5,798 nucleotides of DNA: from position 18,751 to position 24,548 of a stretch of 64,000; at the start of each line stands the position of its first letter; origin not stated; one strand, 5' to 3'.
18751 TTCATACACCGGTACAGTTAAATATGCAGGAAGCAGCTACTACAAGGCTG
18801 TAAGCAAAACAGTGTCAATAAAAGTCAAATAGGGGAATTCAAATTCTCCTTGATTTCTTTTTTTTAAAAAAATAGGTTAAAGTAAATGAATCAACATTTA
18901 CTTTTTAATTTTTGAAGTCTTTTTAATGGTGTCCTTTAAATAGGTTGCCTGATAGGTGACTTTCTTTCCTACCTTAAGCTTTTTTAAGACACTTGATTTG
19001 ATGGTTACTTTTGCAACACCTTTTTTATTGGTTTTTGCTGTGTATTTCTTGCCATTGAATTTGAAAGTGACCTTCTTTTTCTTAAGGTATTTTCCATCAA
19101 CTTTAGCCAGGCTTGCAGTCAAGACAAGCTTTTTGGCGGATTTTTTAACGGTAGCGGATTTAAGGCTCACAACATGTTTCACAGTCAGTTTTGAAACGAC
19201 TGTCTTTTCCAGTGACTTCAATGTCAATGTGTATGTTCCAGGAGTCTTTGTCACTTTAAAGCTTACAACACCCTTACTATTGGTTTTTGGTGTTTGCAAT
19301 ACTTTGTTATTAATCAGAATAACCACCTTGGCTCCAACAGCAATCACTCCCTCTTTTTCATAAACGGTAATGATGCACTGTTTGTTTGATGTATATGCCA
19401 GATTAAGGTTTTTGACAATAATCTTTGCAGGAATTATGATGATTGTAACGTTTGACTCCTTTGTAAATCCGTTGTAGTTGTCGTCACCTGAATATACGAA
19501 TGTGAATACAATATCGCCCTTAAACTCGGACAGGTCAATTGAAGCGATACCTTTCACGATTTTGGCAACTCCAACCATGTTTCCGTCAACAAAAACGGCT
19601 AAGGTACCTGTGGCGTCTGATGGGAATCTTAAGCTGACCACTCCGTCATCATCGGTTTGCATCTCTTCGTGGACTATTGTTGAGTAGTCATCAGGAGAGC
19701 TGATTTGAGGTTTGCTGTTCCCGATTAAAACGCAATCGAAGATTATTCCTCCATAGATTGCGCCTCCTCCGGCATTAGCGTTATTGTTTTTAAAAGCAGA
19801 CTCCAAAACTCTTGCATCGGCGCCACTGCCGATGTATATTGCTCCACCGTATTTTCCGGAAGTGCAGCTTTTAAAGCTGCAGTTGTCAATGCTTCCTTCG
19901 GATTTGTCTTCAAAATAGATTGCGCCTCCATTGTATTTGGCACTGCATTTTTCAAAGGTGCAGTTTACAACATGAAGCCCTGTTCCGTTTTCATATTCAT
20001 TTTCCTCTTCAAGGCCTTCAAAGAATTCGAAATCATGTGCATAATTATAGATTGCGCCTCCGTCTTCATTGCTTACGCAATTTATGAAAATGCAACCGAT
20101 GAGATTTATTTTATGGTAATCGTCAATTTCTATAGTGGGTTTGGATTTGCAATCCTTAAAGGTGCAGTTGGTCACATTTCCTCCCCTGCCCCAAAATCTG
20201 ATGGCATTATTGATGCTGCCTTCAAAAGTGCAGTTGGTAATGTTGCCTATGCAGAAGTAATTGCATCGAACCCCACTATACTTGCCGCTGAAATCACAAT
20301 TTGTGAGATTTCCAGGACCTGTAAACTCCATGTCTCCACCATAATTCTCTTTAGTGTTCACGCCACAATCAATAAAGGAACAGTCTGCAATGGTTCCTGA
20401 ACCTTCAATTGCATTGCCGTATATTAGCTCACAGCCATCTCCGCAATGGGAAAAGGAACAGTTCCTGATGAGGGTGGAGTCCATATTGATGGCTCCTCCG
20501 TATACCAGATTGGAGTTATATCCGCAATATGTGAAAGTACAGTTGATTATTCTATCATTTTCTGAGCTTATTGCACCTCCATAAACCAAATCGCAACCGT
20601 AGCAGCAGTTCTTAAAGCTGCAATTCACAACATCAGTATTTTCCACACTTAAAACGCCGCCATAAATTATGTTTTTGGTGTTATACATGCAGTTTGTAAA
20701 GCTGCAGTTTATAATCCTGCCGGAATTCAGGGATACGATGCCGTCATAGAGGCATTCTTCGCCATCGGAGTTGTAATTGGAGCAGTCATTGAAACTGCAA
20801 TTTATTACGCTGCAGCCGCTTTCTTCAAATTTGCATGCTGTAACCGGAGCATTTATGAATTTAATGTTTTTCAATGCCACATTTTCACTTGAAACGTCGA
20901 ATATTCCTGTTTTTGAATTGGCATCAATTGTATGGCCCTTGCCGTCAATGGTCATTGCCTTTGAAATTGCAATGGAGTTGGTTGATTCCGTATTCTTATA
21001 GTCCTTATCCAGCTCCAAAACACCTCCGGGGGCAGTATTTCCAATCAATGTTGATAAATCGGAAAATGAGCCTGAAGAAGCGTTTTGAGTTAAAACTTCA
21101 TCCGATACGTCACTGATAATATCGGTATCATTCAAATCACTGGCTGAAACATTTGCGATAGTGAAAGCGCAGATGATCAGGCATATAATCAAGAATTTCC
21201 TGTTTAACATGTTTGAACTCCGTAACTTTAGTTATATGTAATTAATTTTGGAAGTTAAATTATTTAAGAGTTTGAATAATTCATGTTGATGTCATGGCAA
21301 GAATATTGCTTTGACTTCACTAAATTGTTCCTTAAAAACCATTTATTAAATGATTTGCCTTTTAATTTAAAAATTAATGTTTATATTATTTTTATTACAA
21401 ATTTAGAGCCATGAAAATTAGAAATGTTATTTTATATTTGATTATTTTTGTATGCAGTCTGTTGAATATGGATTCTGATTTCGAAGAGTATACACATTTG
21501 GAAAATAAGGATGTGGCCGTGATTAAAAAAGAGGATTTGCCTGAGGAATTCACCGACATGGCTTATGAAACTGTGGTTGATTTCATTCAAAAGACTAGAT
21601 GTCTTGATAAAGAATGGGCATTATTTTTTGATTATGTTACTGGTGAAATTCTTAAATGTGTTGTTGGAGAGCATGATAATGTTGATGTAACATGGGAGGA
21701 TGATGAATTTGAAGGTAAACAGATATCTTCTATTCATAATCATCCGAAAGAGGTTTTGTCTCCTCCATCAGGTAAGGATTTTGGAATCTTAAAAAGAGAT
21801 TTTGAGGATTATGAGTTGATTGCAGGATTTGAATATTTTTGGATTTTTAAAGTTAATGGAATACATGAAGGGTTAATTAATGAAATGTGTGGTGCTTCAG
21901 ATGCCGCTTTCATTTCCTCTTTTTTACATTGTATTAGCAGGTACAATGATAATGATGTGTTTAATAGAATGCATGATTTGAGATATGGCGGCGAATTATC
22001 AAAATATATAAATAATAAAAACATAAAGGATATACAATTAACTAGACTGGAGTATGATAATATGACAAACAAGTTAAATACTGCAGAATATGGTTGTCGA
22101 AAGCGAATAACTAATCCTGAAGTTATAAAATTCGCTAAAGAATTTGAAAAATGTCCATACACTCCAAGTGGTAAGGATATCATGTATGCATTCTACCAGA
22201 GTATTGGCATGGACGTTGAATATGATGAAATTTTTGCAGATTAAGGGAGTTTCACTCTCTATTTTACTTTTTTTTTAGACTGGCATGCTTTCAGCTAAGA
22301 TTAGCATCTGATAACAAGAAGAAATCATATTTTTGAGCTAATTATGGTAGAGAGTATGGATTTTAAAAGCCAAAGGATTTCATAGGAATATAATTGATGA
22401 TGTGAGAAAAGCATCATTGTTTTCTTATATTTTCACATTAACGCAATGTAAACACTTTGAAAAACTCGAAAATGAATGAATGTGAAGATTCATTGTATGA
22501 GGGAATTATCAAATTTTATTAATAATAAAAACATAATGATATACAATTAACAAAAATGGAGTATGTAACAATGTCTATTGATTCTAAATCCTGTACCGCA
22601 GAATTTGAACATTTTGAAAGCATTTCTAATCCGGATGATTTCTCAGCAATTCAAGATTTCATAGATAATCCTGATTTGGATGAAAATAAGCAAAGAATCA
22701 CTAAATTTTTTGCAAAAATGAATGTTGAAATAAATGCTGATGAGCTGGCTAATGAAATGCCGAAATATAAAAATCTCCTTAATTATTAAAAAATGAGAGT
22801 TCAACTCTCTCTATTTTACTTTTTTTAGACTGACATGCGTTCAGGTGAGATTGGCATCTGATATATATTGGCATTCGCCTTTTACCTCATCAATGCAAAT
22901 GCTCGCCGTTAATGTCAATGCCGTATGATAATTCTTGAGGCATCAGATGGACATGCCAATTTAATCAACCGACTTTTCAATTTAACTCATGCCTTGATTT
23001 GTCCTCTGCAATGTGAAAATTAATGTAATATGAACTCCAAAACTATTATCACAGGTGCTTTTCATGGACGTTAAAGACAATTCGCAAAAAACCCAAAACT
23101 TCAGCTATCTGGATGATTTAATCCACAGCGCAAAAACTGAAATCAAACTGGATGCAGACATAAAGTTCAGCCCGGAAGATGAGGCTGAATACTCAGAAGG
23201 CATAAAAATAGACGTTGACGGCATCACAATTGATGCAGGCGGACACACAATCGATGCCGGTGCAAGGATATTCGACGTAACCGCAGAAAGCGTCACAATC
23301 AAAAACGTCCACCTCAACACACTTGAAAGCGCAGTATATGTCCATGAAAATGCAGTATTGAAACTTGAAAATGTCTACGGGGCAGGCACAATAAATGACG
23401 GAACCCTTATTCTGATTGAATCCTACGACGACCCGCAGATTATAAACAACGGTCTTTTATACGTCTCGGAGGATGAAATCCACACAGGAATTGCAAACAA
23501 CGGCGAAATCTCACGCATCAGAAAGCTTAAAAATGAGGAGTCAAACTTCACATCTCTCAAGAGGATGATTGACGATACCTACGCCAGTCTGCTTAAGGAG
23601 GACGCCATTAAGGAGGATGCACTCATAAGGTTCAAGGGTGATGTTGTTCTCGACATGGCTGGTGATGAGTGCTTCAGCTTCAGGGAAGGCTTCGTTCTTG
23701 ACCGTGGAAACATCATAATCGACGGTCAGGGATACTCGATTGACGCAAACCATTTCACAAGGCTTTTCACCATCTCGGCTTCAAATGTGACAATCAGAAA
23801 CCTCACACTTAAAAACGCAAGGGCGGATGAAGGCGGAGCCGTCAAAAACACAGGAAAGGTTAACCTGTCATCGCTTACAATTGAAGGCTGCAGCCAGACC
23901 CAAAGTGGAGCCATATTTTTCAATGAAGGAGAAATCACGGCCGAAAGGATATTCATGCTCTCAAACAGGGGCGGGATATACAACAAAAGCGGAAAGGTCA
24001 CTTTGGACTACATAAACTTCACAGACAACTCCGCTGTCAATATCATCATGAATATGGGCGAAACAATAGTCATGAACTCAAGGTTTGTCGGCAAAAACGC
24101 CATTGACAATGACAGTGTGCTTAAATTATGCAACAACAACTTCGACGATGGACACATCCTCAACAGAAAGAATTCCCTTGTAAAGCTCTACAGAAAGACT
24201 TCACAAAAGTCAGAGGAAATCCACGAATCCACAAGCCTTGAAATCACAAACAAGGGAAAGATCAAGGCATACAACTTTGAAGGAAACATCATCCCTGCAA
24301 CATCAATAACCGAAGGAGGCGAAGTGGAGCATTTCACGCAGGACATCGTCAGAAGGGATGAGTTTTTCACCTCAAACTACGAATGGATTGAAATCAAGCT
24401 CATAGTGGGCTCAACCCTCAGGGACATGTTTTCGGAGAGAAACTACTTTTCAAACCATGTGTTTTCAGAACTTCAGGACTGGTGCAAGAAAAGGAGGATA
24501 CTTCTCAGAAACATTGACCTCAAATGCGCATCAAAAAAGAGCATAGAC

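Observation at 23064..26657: STAND NTPase fused to two cytoplasmic copies of the adhesin-like 'head' module: a possible integrated decoy or sensor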

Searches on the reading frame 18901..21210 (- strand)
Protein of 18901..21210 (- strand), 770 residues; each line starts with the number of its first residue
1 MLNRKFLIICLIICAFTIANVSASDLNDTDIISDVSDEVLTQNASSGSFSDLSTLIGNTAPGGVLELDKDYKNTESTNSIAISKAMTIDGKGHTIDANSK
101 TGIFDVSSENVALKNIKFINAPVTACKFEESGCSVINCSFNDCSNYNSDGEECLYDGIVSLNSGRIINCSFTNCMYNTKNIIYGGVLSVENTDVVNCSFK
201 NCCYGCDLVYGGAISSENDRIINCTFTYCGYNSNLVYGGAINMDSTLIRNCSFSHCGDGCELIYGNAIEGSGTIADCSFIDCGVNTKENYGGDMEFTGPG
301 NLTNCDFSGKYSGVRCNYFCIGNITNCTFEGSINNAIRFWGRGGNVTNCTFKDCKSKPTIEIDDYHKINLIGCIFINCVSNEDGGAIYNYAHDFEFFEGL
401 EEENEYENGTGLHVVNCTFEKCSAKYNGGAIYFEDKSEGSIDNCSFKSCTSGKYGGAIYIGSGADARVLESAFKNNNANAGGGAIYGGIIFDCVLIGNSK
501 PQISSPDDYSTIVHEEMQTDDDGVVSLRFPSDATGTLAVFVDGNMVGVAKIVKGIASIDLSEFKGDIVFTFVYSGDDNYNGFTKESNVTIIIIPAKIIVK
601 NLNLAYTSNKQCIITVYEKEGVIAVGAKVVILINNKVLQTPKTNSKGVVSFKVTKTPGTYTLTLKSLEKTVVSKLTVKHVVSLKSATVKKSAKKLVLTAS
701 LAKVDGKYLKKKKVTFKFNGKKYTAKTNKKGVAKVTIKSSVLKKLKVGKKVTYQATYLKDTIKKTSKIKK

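Call 16: search_protein_families(library=pfam, proteins=[window:18901-21210:-], max_evalue=0.001)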
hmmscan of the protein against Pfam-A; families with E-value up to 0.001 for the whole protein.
window:18901-21210:- (770 aa): 2 families
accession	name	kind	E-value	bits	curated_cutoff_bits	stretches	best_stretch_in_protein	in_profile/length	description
PF16640.11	Big_3_5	-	1.5e-11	45.1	35.5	1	531-590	26-87/88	Bacterial Ig-like domain (group 3)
PF02369.22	Big_1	-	9.2e-07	29.3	34.9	0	696-752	20-81/93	Bacterial Ig-like domain (group 1)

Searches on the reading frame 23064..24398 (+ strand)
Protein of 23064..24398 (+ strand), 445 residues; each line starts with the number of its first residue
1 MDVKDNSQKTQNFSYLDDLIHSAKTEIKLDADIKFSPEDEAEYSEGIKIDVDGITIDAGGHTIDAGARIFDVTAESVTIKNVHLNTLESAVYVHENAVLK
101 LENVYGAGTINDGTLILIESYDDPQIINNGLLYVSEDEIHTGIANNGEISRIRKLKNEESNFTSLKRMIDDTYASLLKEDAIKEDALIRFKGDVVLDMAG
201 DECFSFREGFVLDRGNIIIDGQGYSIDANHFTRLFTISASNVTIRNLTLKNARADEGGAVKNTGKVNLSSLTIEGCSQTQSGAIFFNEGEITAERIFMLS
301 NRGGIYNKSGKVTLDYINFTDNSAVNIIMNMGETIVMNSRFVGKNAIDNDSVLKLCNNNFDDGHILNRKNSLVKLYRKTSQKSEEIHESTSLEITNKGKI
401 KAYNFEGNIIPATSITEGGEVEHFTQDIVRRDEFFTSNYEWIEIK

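Call 77: search_protein_families(library=phrogs, proteins=[window:23064-24398:+], max_evalue=0.01)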
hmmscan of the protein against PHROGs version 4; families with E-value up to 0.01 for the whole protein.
window:23064-24398:+ (445 aa): 0 families

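Call 78: search_dna_similar(query=window:23064-24398:+, collection=phages, mode=protein, max_evalue=0.001, max_rows=20)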
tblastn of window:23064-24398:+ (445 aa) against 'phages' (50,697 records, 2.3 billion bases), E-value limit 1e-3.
No match.

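Call 79: find_related_loci(query=A3, collection=viral_contigs, flank=8000)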
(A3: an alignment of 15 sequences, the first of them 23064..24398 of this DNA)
Query A3 (445 aa) in viral_contigs; peptide patterns used: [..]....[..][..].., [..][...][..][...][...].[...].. (x = any residue, [..] = any of these).
252 stretches matched a pattern, but none encodes a relative of the query by tblastn (E <= 1e-3).

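Call 81: predict_structure(alignment_id=A3)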
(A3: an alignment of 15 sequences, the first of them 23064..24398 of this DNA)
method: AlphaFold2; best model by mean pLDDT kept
length: 445 residues; sequences in the alignment: 15
mean_pLDDT: 85.2   pTM: 0.82
mean pLDDT of the five models: 85.2, 85.1, 84.7, 84.0, 84.0
residues with pLDDT >= 90: 248; 70-90: 142; 50-70: 26; < 50: 29
segments of 3 or more residues with pLDDT < 50: 1-7, 382-385, 428-445
pLDDT, mean of each block of 10 residues (from residue 1): 51 93 91 88 91 93 90 95 86 94 86 91 79 79 86 87 93 79 75 90 90 93 94 95 96 89 97 87 86 94 91 93 84 93 88 91 92 82 58 93 83 83 67 40 28
secondary structure, 60 per line:
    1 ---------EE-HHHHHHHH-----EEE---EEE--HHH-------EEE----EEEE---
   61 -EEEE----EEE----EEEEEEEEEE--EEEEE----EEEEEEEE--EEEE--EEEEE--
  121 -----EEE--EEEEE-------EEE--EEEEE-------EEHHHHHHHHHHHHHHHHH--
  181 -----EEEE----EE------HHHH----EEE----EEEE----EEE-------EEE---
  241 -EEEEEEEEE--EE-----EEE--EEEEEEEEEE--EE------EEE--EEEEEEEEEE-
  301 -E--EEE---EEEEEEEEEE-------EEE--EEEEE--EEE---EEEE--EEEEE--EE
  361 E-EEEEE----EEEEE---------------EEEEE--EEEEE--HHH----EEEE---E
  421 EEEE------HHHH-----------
elements in order: H13-20 E26-28 E32-34 E47-49 E54-57 E62-65 E70-72 E77-86 E89-93 E98-105 E108-111 E114-118 E126-128 E131-135 E143-145 E148-152 H162-178 E186-189 H202-205 E210-212 E217-220 E225-227 E235-237 E242-250 E260-262 E265-274 E285-287 E290-299 E305-307 E311-320 E328-330 E333-337 E340-342 E346-349 E352-356 E359-361 E363-367 E372-376 E392-396 E399-403 E413-416 E420-424 H431-434

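Call 88: fold_search(model_id=the predicted structure, library=pdb)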
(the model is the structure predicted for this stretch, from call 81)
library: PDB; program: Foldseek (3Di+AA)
matches with E <= 10: 377; with E <= 0.001: 0
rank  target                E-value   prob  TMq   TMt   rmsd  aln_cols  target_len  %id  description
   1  6nw9_B                1.0e-03  0.97  0.21  0.17  15.4       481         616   11  CRYSTAL STRUCTURE OF A TAILSPIKE PROTEIN 3 (TSP3, ORF212) FROM ESCHERICHIA COLI O157:H7 BACTERIOPHAGE CBA120 (released 2019-06-05)
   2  5w6f_A                2.6e-03  0.93  0.20  0.15  15.4       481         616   10  Crystal structure of Bacteriophage CBA120 tailspike protein 3 (TSP3, orf212) (released 2018-10-24)
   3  6nw9_C                3.9e-03  0.82  0.19  0.15  15.6       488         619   10  CRYSTAL STRUCTURE OF A TAILSPIKE PROTEIN 3 (TSP3, ORF212) FROM ESCHERICHIA COLI O157:H7 BACTERIOPHAGE CBA120 (released 2019-06-05)
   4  9bev_A                7.1e-03  0.35  0.17  0.14  16.6       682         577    8  Structure of GH110A in complex with a lambda-carrageenan oligosaccharide (released 2025-08-27)
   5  7xzc_A                7.8e-03  0.75  0.22  0.22  17.6       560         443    9  Mutant (R240A) of the N-terminal domain of fucoidan lyase FdlA (released 2022-09-28)
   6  9beh_A                9.0e-03  0.38  0.17  0.14  16.5       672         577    9  Structure of GH110A in complex with galactose-6-sulfate (released 2025-08-27)
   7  3riq                  1.8e-02  0.23  0.15  0.14  17.0       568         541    7  Siphovirus 9NA tailspike receptor binding domain (released 2012-02-29)
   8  4q1q_A                2.2e-02  0.91  0.25  0.36  13.3       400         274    9  Crystal structure of TibC-catalyzed hyper-glycosylated TibA55-350 fragment (released 2014-09-17)
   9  2qx3_A                2.3e-02  0.75  0.22  0.28  13.5       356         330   13  Structure of pectate lyase II from Xanthomonas campestris pv. campestris str. ATCC 33913 (released 2008-03-04)
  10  4pex_B                2.6e-02  0.66  0.24  0.20  19.2       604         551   10  Structure of the E502A variant of sacteLam55A from Streptomyces sp. SirexAA-E in complex with glucose (released 2015-03-18)
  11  1ofm_A                2.6e-02  0.41  0.18  0.17  18.3       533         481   10  CRYSTAL STRUCTURE OF CHONDROITINASE B COMPLEXED TO CHONDROITIN 4-SULFATE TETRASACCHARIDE (released 2004-04-19)
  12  7xzf_A                3.4e-02  0.63  0.26  0.26  15.2       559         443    8  Wild type of the N-terminal domain of fucoidan lyase FdlA (released 2022-09-28)
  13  8yk2_A                3.5e-02  0.20  0.17  0.13  16.8       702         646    8  Blood group B alpha-1,3-galactosidase AgaBb from Bifidobacterium bifidum, construct T7-tag_24-700 (released 2024-07-10)
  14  7xzd_B                4.5e-02  0.63  0.26  0.26  14.8       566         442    8  Mutant (F179A) of the N-terminal domain of fucoidan lyase FdlA (released 2022-09-28)
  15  4pew_B                4.5e-02  0.60  0.24  0.20  19.4       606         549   10  Structure of sacteLam55A from Streptomyces sp. SirexAA-E (released 2015-03-18)
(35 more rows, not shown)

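Call 89: fold_search(model_id=the predicted structure, library=viral)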
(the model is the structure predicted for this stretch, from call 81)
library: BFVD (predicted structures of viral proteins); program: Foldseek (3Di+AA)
matches with E <= 10: 789; with E <= 0.001: 2
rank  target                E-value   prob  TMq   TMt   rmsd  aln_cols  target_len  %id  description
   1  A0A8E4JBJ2            6.9e-04  0.87  0.19  0.15  15.7       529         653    9  (no name in the UniProt tables at hand)
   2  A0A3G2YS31            8.7e-04  0.92  0.23  0.15  17.1       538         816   11  Tail fiber protein [Serratia phage vB_SmaA_3M]
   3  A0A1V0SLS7            1.4e-03  0.66  0.17  0.13  18.2       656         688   10  Right handed beta helix domain-containing protein [Klosneuvirus KNV1]
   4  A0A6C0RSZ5            1.7e-03  0.92  0.21  0.20  17.4       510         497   13  (no name in the UniProt tables at hand)
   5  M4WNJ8                1.7e-03  0.82  0.20  0.15  17.0       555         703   10  Pre-neck appendage protein [Bacillus phage MG-B1]
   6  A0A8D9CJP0            2.4e-03  0.69  0.17  0.15  17.1       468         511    9  Caspase 9 inhibitor [Ectromelia virus]
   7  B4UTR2                3.4e-03  0.93  0.25  0.17  14.7       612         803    9  (no name in the UniProt tables at hand)
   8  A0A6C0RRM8            3.4e-03  0.72  0.16  0.12  17.2       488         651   12  (no name in the UniProt tables at hand)
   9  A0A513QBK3            4.5e-03  0.77  0.18  0.10  16.1       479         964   11  Uncharacterized protein [Shigella phage MK-13]
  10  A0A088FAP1            4.5e-03  0.75  0.24  0.14  17.6       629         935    8  (no name in the UniProt tables at hand)
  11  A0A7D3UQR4            5.0e-03  0.72  0.21  0.18  17.7       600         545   11  Pectin lyase [Fadolivirus FV1/VV64]
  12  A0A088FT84            6.3e-03  0.97  0.28  0.21  15.0       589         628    8  Uncharacterized protein [Lelliottia phage phD2B]
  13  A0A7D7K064            6.3e-03  0.33  0.14  0.12  16.9       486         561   10  Uncharacterized protein [Pseudomonas phage phiB1_1]
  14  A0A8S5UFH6            6.5e-03  0.72  0.19  0.16  16.6       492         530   11  Particle-associated glycoside hydrolase, Fri1, tailspike, Acinetobacter baumannii [Myoviridae sp. ctcyQ27]
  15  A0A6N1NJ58            6.9e-03  0.60  0.18  0.17  17.6       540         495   11  Putative ORFan [Tupanvirus deep ocean]
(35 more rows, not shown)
